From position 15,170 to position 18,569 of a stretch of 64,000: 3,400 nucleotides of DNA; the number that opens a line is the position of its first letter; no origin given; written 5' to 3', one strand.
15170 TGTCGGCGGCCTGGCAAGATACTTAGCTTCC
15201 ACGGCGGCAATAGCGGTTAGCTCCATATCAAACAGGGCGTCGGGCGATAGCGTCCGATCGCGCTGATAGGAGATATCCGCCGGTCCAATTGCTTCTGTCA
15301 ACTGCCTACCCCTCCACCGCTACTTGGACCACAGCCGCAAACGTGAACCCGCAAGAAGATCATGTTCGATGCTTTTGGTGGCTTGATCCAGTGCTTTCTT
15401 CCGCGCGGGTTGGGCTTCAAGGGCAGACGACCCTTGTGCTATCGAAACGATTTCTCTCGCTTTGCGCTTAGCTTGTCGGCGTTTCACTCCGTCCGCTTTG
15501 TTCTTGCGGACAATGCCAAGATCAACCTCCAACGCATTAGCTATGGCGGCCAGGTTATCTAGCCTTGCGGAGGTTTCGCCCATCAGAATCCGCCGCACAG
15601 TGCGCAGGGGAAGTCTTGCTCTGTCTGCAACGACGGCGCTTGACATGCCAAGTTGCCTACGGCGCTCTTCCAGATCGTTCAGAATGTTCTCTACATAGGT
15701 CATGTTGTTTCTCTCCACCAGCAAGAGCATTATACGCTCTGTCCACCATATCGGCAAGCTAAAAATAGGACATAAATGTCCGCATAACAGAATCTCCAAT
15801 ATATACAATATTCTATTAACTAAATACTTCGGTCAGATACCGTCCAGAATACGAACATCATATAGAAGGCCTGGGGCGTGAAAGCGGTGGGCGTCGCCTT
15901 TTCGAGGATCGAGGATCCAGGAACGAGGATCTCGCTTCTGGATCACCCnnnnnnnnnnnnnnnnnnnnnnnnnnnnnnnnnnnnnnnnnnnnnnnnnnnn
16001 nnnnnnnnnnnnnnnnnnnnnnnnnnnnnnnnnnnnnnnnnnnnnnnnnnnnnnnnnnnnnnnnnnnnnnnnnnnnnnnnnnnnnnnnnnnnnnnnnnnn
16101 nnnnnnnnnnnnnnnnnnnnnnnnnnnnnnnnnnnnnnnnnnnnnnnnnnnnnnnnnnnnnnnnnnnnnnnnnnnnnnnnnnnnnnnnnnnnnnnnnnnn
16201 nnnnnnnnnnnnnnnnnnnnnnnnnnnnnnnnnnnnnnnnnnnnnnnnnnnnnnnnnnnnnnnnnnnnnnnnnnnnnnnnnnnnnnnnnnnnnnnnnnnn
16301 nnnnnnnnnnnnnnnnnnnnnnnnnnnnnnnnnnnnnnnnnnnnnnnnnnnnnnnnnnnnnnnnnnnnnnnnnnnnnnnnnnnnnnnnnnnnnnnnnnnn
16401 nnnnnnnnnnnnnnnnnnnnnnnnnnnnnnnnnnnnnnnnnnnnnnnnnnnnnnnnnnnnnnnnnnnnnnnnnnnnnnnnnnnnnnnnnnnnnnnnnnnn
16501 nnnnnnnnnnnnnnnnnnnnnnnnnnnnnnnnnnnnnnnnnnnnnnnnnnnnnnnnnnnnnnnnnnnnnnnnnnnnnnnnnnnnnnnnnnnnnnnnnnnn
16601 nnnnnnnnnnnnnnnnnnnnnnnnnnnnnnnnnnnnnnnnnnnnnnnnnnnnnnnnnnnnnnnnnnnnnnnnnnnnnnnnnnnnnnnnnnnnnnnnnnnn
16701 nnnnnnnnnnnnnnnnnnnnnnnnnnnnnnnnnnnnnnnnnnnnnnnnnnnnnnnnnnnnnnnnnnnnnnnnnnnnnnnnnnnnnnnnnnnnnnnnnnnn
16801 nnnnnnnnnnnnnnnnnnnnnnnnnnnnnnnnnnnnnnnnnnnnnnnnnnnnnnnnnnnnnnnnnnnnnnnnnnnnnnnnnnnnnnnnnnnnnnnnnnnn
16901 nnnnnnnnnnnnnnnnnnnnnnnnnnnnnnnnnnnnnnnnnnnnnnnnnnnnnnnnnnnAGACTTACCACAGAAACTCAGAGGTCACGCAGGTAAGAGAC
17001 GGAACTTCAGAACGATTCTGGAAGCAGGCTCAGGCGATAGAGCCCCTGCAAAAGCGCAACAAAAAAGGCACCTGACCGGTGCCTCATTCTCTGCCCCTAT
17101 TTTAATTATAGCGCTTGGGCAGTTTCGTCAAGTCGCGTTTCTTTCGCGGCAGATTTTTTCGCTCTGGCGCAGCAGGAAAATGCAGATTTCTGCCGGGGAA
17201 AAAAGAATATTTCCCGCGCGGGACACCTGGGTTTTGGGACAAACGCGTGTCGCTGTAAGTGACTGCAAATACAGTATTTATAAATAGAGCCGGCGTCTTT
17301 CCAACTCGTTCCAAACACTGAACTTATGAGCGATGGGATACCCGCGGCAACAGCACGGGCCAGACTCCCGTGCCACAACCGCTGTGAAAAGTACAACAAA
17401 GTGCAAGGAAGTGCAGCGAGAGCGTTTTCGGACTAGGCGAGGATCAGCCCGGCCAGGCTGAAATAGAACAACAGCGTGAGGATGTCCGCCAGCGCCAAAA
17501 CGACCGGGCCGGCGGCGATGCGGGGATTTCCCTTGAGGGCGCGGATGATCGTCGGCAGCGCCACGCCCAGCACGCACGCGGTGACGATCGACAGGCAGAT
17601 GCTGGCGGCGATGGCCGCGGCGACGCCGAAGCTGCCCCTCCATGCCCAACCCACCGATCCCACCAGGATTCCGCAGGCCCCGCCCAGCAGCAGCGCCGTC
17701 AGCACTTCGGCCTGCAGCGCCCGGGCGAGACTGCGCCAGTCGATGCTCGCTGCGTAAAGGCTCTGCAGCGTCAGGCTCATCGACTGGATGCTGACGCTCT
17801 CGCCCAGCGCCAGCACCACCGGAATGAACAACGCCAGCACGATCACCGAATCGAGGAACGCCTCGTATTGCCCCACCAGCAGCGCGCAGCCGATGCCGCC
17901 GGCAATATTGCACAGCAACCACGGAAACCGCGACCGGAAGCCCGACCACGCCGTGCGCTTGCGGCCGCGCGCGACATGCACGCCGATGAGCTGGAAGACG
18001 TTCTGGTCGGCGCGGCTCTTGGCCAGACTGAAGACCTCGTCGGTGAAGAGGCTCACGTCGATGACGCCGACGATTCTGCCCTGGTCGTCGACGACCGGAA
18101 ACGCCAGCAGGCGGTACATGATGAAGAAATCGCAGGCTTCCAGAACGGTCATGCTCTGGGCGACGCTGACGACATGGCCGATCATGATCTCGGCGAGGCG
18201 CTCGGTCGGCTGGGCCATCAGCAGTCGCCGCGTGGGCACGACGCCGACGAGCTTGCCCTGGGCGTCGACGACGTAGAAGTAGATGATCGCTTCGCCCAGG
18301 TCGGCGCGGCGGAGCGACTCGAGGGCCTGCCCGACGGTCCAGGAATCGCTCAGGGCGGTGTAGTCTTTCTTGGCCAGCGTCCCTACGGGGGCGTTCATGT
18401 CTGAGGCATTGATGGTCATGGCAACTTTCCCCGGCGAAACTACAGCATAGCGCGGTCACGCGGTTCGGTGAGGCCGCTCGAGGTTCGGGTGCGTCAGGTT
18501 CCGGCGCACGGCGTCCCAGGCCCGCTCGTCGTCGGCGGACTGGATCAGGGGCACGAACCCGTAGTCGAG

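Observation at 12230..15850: Second AT-rich island: DpnI-like methyl-directed nuclease, small ORF, frameshifted DUF3800, and a Fic/HTH 'mobile mystery protein' pair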

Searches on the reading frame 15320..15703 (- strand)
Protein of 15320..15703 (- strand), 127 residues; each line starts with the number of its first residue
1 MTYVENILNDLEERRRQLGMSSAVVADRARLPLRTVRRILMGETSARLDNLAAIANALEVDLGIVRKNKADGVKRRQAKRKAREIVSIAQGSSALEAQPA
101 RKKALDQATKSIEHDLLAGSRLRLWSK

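Call 86: search_protein_families(library=phrogs, proteins=[window:15320-15703:-], max_evalue=0.001)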
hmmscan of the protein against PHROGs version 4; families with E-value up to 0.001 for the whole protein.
window:15320-15703:- (127 aa): 4 families
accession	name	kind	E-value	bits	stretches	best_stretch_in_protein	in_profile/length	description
phrog_4583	-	transcription regulation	4.6e-08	34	1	17-62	21-66/81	transcriptional repressor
phrog_4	-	transcription regulation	4.1e-05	23.7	1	6-63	136-189/400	transcriptional repressor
phrog_1373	-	transcription regulation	6.1e-05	24.1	1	7-85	64-142/166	transcriptional regulator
phrog_8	-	transcription regulation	0.00011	22.8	1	9-65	163-215/346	transcriptional regulator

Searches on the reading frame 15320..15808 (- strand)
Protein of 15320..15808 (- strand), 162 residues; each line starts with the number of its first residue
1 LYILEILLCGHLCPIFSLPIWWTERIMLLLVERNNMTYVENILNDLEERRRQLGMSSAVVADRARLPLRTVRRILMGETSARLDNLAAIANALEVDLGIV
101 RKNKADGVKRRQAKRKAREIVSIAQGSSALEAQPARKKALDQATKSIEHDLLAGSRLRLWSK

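Call 3: search_protein_families(library=pfam, proteins=[window:15320-15808:-], max_evalue=0.01)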
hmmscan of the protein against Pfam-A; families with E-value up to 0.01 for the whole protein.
window:15320-15808:- (162 aa): 3 families
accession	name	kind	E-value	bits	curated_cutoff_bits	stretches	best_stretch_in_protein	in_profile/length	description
PF01381.28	HTH_3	-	8.3e-09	35.8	23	1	46-98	1-53/55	Helix-turn-helix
PF13560.12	HTH_31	-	3.7e-05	24.4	27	1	46-96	6-57/64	Helix-turn-helix domain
PF13443.12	HTH_26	-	0.0026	18.4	22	1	46-98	2-55/63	Cro/C1-type HTH DNA-binding domain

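Call 4: search_protein_families(library=ncbifam, proteins=[window:15320-15808:-], max_evalue=0.01)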
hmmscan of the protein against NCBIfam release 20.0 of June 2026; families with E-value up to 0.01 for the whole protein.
window:15320-15808:- (162 aa): 4 families
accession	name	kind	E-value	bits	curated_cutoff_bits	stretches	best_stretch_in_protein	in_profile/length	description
TIGR02612.1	mob_myst_A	hypoth_equivalog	3.9e-08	33.3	122.6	1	50-162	34-150/150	mobile mystery protein A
TIGR03070.1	couple_hipB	subfamily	0.00014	21.7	71.65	1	45-97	6-58/58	type II toxin-antitoxin system Y4mF family antitoxin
NF041951.1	phage_RstR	subfamily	0.0005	20.3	80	1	44-118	5-79/108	RstR family transcriptional repressor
NF041677.1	trans_regClgR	equivalog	0.0047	17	170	1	42-123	9-90/113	transcriptional regulator ClgR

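Call 7: search_protein_families(library=padloc, proteins=[window:15320-15808:-], max_evalue=0.01)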
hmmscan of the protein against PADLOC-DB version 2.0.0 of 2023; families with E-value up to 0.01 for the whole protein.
window:15320-15808:- (162 aa): 2 families
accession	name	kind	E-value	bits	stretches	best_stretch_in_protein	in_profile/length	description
PDLC02926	HTH_VI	-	0.0058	14.9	1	44-120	4-79/92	-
PDLC03949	RmrA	-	0.0092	12.9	0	50-131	11-92/363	-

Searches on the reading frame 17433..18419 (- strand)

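Call 70: search_protein_families(library=pfam, proteins=[window:17433-18419:-], max_evalue=0.01)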
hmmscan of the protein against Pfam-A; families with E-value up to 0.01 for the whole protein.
window:17433-18419:- (328 aa): 2 families
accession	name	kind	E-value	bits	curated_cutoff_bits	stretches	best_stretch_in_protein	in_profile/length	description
PF01769.21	MgtE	-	1.1e-19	71.3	27.6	1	199-321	1-124/125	Divalent cation transporter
PF00571.33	CBS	-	4.7e-16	59.3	24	2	76-122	2-48/57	CBS domain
